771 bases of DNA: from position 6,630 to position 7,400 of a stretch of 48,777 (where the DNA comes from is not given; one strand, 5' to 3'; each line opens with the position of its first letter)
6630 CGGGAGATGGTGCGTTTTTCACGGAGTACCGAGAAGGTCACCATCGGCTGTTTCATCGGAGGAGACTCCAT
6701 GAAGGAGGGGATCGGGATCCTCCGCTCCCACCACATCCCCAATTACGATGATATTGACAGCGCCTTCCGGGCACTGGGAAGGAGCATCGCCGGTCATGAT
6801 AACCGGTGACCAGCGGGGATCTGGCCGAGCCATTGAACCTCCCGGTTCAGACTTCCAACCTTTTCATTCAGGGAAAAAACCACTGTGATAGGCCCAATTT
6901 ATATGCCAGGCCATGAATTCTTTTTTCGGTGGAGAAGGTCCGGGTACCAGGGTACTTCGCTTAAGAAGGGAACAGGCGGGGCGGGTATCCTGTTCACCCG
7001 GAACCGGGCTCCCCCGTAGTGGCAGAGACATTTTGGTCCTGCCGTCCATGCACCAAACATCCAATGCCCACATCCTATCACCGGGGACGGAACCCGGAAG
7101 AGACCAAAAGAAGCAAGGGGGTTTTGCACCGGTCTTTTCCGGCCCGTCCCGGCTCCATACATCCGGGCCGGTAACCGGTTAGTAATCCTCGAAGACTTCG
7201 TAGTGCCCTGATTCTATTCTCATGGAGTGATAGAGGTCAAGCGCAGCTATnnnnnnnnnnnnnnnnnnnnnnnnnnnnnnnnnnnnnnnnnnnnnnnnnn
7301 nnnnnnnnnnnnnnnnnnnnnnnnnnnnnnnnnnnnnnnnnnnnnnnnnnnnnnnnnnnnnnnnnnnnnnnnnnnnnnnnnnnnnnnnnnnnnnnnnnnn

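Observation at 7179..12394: Same-strand trio: PEGA/PT-rich surface protein, wHTH-FHA regulator, polytopic receptor Ser/Thr kinase (candidate surface-to-DNA phospho-signalling module)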

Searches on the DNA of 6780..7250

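Call 83: search_rna_families(source=window, start=6780, end=7250, threshold=evalue, max_evalue=1)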
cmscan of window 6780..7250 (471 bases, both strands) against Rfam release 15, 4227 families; matches with E-value up to 1: 0.
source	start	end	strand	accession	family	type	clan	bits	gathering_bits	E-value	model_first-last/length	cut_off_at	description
